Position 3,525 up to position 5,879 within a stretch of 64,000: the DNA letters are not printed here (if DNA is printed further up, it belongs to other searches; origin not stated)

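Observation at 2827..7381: Acyl-CoA ligase co-transcribed with a lone cytoplasmic bis-MGD-type molybdoenzyme, next to mobA: candidate aryl-CoA (de)hydroxylase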

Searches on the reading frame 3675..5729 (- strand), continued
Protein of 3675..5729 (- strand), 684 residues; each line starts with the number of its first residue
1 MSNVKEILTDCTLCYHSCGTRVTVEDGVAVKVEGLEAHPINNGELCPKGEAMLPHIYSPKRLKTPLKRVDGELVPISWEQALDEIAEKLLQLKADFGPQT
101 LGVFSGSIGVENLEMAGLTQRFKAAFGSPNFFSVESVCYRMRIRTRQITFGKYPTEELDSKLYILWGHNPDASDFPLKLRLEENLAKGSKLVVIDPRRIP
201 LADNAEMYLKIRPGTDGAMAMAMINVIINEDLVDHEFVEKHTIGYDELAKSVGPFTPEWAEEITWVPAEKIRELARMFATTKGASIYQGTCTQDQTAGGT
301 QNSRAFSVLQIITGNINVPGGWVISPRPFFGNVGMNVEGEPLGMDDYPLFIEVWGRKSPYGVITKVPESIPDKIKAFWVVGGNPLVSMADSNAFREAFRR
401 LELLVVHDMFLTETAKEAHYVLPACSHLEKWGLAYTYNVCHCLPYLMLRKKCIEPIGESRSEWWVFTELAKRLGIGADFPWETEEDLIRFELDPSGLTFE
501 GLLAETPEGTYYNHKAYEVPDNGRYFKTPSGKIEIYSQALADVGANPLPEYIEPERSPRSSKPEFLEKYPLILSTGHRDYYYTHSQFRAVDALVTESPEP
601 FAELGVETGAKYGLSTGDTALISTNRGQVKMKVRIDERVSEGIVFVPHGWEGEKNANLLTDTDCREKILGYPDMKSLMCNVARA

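Call 35: find_encoding_contigs(protein=P0001, flank=10000, max_places=2)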
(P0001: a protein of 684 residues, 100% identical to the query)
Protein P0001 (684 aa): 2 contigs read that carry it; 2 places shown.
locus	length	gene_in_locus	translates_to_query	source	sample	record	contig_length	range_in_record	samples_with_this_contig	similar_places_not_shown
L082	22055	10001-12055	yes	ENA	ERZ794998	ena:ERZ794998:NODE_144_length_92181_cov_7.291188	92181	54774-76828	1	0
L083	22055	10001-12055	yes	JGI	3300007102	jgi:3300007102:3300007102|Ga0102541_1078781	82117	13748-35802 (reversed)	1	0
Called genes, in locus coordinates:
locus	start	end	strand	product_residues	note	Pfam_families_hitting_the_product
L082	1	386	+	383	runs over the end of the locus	PF13484:Fer4_16 (faint), PF25160:LdpA_Fe-S-bd (faint), PF12838:Fer4_7 (weak), PF13183:Fer4_8, PF13187:Fer4_9, PF13237:Fer4_10 (weak), PF13534:Fer4_17, PF02754:CCG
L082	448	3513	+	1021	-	PF00890:FAD_binding_2 (weak), PF01266:DAO (weak), PF07992:Pyr_redox_2, PF12831:FAD_oxidored, PF13450:NAD_binding_8 (weak), PF00037:Fer4 (weak), PF13450:NAD_binding_8, PF12838:Fer4_7, +12 more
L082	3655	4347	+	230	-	PF02662:FlpD, PF12802:MarR_2 (faint)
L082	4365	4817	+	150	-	PF01257:2Fe-2S_thioredx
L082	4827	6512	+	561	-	PF01257:2Fe-2S_thioredx, PF01512:Complex1_51K, PF10589:NADH_4Fe-4S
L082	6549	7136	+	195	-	PF00111:Fer2, PF13510:Fer2_4, PF14697:Fer4_21 (faint), PF22117:Fer4_Nqo3 (faint), PF12838:Fer4_7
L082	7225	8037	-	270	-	PF09339:HTH_IclR, PF12802:MarR_2 (faint), PF01614:IclR_C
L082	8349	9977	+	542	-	PF00501:AMP-binding, PF13193:AMP-binding_C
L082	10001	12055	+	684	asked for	PF04879:Molybdop_Fe4S4, PF00384:Molybdopterin, PF01568:Molydop_binding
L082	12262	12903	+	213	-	PF12804:NTP_transf_3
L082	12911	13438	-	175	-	PF25084:LbH_EIF2B (faint), PF25087:GMPPB_C (faint), PF00132:Hexapep, PF14602:Hexapep_2 (faint), PF00132:Hexapep (weak)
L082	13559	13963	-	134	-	PF00582:Usp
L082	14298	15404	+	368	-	PF03480:DctP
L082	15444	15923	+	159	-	PF04290:DctQ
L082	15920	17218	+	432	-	PF06808:DctM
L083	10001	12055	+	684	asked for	PF04879:Molybdop_Fe4S4, PF00384:Molybdopterin, PF01568:Molydop_binding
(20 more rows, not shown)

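Call 36: find_encoding_contigs(protein=P0066, flank=10000, max_places=2)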
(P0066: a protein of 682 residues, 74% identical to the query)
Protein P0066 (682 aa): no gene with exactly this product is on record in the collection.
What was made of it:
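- Tried and rejected: The look-up failed because the protein is not on record (call 36).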

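Call 37: find_encoding_contigs(protein=P0080, flank=10000, max_places=1)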
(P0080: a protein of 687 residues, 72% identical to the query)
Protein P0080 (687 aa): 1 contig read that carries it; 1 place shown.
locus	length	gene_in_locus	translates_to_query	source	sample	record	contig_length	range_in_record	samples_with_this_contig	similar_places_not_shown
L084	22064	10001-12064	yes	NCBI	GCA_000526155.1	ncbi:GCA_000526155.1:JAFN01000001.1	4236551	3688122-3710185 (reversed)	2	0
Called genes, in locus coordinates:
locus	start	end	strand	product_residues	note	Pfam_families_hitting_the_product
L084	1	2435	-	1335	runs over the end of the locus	PF13435:Cytochrome_C554 (faint), PF14522:Cytochrome_C7 (faint), PF14537:Cytochrom_c3_2 (faint), PF09699:Paired_CXXCH_1 (faint), PF22113:Mtrc-MtrF_II-IV_dom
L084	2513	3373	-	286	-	PF14522:Cytochrome_C7 (faint), PF22113:Mtrc-MtrF_II-IV_dom (faint), PF14537:Cytochrom_c3_2 (faint)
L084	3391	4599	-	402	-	-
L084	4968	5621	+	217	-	PF00005:ABC_tran, PF13304:AAA_21 (faint)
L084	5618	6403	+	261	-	PF03649:UPF0014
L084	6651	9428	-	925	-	PF00330:Aconitase, PF00694:Aconitase_C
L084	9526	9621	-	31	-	-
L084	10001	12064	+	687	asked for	PF04879:Molybdop_Fe4S4, PF00384:Molybdopterin, PF01568:Molydop_binding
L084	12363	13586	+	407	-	PF13546:DDE_5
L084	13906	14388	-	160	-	PF02639:DUF188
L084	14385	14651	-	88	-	-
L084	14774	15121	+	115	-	PF05130:FlgN (weak)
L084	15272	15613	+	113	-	-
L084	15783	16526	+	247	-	PF04542:Sigma70_r2, PF04539:Sigma70_r3, PF08281:Sigma70_r4_2, PF04545:Sigma70_r4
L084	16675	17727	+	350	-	PF02154:FliM, PF01052:FliMN_C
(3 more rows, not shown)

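Call 40: search_protein_families(library=pfam, alignment_id=A1, max_evalue=0.00001)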
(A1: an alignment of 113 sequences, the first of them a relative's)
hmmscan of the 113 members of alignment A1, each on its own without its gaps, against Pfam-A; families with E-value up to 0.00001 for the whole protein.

A. member 1, L001:5291-7924:+ (877 aa): 0 families

B. families by the number of members that match (of 113 scanned): 133 families (the first 25 are shown)
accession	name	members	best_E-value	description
PF00501.34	AMP-binding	12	6.3e-86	AMP-binding enzyme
PF13193.12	AMP-binding_C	9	1.5e-14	AMP-binding enzyme C-terminal domain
PF13561.12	adh_short_C2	8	5.3e-66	Enoyl-(Acyl carrier protein) reductase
PF00106.31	adh_short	8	1.1e-58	short chain dehydrogenase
PF08659.16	KR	8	1.8e-13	KR domain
PF01614.24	IclR_C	5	4.8e-39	Bacterial transcriptional regulator IclR C-terminal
PF09339.16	HTH_IclR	5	6.2e-16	IclR helix-turn-helix domain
PF12838.12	Fer4_7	5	1.6e-13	4Fe-4S dicluster domain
PF02634.21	FdhD-NarQ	4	6.6e-71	FdhD/NarQ family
PF00753.33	Lactamase_B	4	1e-15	Metallo-beta-lactamase superfamily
PF00037.32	Fer4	4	2.8e-13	4Fe-4S binding domain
PF13237.11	Fer4_10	4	9.1e-10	4Fe-4S dicluster domain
PF14697.11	Fer4_21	4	6.7e-08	4Fe-4S dicluster domain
PF00158.32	Sigma54_activat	3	2.2e-72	Sigma-54 interaction domain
PF02730.20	AFOR_N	3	3.2e-65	Aldehyde ferredoxin oxidoreductase, N-terminal domain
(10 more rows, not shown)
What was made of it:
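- Closest known: Cytoplasmic formate dehydrogenases. Same: FdhD genes recur nearby (call 40).
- In ±2-gene neighbourhoods of 33 orthologue loci, AMP-binding ligases are the commonest family (12), followed by SDR 8, IclR 5, FdhD 4 and BamB-type AFOR 3 (call 40). Ligase adjacency in 12 of 33 MopB-seeded loci, with orthologous ligases, is far above what a family making up under 1% of genes would give (call 40; the expectation is my estimate).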

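Call 50: find_encoding_contigs(protein=P0093, flank=10000, max_places=1)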
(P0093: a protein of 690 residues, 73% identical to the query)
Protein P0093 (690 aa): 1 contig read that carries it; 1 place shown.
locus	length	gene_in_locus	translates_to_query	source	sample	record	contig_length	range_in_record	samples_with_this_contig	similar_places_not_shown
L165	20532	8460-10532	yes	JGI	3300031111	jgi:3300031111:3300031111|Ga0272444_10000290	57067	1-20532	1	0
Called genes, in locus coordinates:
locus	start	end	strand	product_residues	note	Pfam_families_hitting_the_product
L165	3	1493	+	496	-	?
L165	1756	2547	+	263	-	PF04909:Amidohydro_2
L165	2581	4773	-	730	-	PF00384:Molybdopterin, PF01568:Molydop_binding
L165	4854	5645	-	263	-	PF09339:HTH_IclR, PF01614:IclR_C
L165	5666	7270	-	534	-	PF00501:AMP-binding, PF13193:AMP-binding_C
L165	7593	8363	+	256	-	PF09339:HTH_IclR, PF01978:TrmB (weak), PF08279:HTH_11 (weak), PF13412:HTH_24 (faint), PF25212:HVO_A0114 (faint), PF01614:IclR_C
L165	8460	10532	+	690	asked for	PF04879:Molybdop_Fe4S4, PF00384:Molybdopterin, PF01568:Molydop_binding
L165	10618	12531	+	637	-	PF02730:AFOR_N, PF01314:AFOR_C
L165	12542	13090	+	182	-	PF12838:Fer4_7 (faint), PF13237:Fer4_10 (faint)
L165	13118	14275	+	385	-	PF13484:Fer4_16 (faint), PF25160:LdpA_Fe-S-bd (faint), PF12838:Fer4_7 (weak), PF13183:Fer4_8, PF13187:Fer4_9, PF13237:Fer4_10 (weak), PF13534:Fer4_17, PF02754:CCG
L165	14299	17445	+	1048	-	PF00890:FAD_binding_2 (weak), PF07992:Pyr_redox_2, PF12831:FAD_oxidored, PF00890:FAD_binding_2, PF07992:Pyr_redox_2, PF12831:FAD_oxidored, PF13450:NAD_binding_8, PF12838:Fer4_7, +14 more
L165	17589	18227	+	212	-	PF02662:FlpD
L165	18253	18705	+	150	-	PF01257:2Fe-2S_thioredx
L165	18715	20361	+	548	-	PF01257:2Fe-2S_thioredx, PF01512:Complex1_51K, PF10531:SLBB (weak), PF10589:NADH_4Fe-4S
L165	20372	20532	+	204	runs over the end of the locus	PF00111:Fer2, PF13510:Fer2_4, PF12838:Fer4_7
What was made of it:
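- In one contig the MopB gene is the first gene of a complete bamBCDEFGHI operon (call 50).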

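Call 51: find_encoding_contigs(protein=P0072, flank=10000, max_places=1)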
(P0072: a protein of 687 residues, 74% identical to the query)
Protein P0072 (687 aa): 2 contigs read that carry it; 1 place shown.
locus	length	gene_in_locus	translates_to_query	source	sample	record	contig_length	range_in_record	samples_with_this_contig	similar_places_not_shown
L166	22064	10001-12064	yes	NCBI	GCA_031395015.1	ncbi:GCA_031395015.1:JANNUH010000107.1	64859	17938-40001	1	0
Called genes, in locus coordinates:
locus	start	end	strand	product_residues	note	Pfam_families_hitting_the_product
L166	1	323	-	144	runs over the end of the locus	PF07603:Lcl_C, PF26707:DUF8237 (faint)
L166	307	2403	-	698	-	PF04879:Molybdop_Fe4S4, PF00384:Molybdopterin, PF01568:Molydop_binding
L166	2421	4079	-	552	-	PF00501:AMP-binding, PF13193:AMP-binding_C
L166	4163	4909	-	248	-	PF09339:HTH_IclR, PF01614:IclR_C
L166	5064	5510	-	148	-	PF13279:4HBT_2, PF03061:4HBT (weak)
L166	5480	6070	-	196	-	PF12838:Fer4_7 (faint)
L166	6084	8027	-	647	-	PF02730:AFOR_N, PF01314:AFOR_C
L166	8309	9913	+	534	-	PF00501:AMP-binding, PF13193:AMP-binding_C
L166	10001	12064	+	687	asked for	PF04879:Molybdop_Fe4S4, PF00384:Molybdopterin, PF01568:Molydop_binding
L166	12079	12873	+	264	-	PF09339:HTH_IclR, PF01614:IclR_C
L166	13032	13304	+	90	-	PF02597:ThiS (weak)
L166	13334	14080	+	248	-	PF00072:Response_reg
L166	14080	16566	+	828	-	PF00072:Response_reg (weak), PF20250:FapA_N, PF03961:FapA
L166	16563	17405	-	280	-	PF00535:Glycos_transf_2, PF10111:Glyco_tranf_2_2, PF13641:Glyco_tranf_2_3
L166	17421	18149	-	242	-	PF24553:Rv0428c_C, PF13302:Acetyltransf_3 (weak), PF00583:Acetyltransf_1, PF13673:Acetyltransf_10, PF08445:FR47, PF13508:Acetyltransf_7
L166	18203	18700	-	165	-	PF00583:Acetyltransf_1, PF13673:Acetyltransf_10, PF13508:Acetyltransf_7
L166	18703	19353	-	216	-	PF00702:Hydrolase, PF08282:Hydrolase_3 (faint), PF12710:HAD, PF13419:HAD_2, PF13242:Hydrolase_like (faint)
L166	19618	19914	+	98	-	PF14697:Fer4_21 (faint), PF00037:Fer4 (weak), PF12797:Fer4_2 (faint), PF13237:Fer4_10, PF12838:Fer4_7, PF13187:Fer4_9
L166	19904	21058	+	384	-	PF01855:POR_N, PF02780:Transketolase_C (weak), PF17147:PFOR_II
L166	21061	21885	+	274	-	PF02775:TPP_enzyme_C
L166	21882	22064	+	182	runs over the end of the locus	PF01558:POR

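Call 52: find_encoding_contigs(protein=P0118, flank=10000, max_places=1)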
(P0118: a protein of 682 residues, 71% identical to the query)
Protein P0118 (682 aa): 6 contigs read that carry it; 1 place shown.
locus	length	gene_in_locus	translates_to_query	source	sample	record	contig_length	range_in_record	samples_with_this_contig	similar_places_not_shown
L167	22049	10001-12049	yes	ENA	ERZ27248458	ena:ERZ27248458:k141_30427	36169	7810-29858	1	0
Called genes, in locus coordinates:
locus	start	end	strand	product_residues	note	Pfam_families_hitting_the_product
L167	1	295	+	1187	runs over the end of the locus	PF02463:SMC_N, PF13175:AAA_15, PF13304:AAA_21 (weak), PF13476:AAA_23, PF06470:SMC_hinge, PF13304:AAA_21 (weak)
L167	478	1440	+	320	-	PF02881:SRP54_N, PF13191:AAA_16 (weak), PF03308:MeaB (faint), PF00448:SRP54, PF13401:AAA_22 (weak), PF13604:AAA_30 (weak), PF01656:CbiA (faint)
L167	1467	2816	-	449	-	PF02878:PGM_PMM_I, PF02879:PGM_PMM_II, PF02880:PGM_PMM_III, PF00408:PGM_PMM_IV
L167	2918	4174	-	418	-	-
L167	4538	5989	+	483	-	PF00083:Sugar_tr, PF07690:MFS_1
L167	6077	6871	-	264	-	PF09339:HTH_IclR, PF12802:MarR_2 (faint), PF01614:IclR_C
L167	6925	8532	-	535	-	PF00501:AMP-binding, PF13193:AMP-binding_C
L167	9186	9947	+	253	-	PF00106:adh_short, PF08659:KR, PF13561:adh_short_C2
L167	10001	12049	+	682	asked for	PF04879:Molybdop_Fe4S4, PF00384:Molybdopterin, PF01568:Molydop_binding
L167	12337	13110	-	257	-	PF02634:FdhD-NarQ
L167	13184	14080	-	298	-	PF04055:Radical_SAM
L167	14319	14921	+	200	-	-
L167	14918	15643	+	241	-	PF00753:Lactamase_B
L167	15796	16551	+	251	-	PF00005:ABC_tran, PF13304:AAA_21 (faint)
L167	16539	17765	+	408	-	PF01458:SUFBD_core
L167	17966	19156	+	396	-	PF01321:Creatinase_N (faint), PF00557:Peptidase_M24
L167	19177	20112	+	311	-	PF00389:2-Hacid_dh, PF02826:2-Hacid_dh_C, PF03446:NAD_binding_2 (weak)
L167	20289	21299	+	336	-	PF03480:DctP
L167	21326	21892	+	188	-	PF04290:DctQ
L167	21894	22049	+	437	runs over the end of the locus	PF06808:DctM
